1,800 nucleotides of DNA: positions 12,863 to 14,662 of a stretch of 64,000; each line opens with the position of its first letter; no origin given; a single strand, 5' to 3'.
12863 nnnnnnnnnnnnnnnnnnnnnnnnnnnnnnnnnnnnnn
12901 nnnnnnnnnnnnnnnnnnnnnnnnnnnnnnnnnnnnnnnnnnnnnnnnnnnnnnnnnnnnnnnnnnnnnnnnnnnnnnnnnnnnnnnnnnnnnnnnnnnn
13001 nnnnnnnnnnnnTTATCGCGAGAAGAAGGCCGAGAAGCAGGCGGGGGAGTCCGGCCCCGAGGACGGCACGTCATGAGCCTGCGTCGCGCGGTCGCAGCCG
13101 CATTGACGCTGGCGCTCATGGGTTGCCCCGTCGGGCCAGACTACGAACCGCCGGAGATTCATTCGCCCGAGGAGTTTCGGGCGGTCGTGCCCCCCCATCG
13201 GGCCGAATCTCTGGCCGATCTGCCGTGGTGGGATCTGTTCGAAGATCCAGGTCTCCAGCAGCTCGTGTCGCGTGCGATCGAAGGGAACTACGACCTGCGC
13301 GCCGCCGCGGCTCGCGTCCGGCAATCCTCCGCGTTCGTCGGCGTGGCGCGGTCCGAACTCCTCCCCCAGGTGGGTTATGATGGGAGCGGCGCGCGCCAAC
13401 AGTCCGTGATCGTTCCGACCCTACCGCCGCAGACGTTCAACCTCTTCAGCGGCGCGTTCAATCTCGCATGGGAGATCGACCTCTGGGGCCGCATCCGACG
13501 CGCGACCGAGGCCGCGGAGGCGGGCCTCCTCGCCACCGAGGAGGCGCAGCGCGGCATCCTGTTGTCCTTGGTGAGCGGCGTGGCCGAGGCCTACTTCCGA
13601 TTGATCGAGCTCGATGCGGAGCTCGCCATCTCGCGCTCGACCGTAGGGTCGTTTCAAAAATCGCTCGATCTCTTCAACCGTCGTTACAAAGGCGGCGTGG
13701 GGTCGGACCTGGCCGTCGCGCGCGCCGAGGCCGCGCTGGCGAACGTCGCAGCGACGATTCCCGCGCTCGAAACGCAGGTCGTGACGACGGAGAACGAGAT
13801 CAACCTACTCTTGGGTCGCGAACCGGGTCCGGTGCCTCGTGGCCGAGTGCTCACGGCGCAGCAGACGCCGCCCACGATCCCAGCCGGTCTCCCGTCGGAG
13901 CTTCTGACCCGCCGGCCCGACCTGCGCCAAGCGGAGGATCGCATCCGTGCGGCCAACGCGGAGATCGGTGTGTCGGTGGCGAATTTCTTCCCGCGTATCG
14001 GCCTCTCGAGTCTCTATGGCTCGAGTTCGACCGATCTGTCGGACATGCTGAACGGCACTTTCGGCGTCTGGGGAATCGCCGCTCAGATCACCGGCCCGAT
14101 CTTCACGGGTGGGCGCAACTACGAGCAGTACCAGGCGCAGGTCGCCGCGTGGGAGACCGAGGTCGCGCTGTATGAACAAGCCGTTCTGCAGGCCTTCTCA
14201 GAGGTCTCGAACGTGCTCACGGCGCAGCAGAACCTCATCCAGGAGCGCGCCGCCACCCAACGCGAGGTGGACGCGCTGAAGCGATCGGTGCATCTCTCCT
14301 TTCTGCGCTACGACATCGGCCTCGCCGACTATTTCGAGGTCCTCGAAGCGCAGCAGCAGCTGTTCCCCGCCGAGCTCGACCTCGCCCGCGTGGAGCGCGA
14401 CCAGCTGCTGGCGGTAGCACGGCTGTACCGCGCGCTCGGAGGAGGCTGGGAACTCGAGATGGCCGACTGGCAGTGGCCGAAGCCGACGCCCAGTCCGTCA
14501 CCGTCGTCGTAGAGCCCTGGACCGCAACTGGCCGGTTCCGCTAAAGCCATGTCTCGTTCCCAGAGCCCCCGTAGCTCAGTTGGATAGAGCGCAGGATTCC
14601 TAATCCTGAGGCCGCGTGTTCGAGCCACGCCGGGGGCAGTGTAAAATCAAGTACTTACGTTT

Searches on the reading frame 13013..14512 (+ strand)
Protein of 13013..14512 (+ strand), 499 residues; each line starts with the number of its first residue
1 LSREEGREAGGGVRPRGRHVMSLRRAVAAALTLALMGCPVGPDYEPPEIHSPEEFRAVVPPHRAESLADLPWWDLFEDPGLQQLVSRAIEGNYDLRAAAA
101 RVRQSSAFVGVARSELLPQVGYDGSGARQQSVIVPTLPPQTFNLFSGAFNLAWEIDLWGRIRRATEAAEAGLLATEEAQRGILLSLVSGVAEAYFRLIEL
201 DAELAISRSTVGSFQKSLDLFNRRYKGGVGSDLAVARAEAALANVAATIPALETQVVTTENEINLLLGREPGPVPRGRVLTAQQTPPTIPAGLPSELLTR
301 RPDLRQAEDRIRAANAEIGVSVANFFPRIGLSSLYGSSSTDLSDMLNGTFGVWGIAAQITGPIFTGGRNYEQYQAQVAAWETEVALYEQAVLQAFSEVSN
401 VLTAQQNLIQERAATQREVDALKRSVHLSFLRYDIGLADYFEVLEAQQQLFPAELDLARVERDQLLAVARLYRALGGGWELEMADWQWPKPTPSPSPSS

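Call 9: search_protein_families(library=pfam, max_evalue=0.01, proteins=[window:13013-14512:+])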
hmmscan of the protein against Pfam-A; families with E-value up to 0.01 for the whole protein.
window:13013-14512:+ (499 aa): 1 family
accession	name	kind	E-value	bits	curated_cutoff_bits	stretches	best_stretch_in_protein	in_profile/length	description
PF02321.23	OEP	-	3.6e-51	174.1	22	2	295-476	6-187/187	Outer membrane efflux protein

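Call 38: find_related_loci(query=window:13073-14509:+, collection=metagenome_contigs, flank=10000)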
Query seq(479 aa) (479 aa) in metagenome_contigs; peptide patterns used: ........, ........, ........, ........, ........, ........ (x = any residue, [..] = any of these).
226 stretches matched a pattern; 123 encode a relative of the query (tblastn E <= 1e-3); the best 80 are kept; 80 distinct loci.
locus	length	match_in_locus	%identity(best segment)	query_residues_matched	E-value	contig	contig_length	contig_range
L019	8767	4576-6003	66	2-476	0e+0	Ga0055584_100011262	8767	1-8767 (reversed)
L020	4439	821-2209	66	17-478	0e+0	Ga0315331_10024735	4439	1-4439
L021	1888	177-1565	59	4-466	0e+0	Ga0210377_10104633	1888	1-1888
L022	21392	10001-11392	58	6-469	6e-177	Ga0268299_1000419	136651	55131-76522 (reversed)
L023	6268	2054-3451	58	17-479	1e-178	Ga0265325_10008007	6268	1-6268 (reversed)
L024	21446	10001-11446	56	2-477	2e-170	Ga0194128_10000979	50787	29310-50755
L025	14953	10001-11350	58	17-466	5e-168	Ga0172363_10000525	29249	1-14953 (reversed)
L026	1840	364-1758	56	5-469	1e-176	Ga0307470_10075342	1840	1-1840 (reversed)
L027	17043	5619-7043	57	5-479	2e-162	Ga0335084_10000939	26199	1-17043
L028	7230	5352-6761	56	4-479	1e-162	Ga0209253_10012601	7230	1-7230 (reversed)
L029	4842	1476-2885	56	4-479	1e-165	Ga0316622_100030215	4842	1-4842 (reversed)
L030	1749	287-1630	58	15-459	2e-172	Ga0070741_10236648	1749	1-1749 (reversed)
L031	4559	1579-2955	55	5-464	4e-162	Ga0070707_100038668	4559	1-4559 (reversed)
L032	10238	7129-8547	54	3-466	1e-157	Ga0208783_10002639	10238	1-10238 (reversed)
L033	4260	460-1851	54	15-479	9e-162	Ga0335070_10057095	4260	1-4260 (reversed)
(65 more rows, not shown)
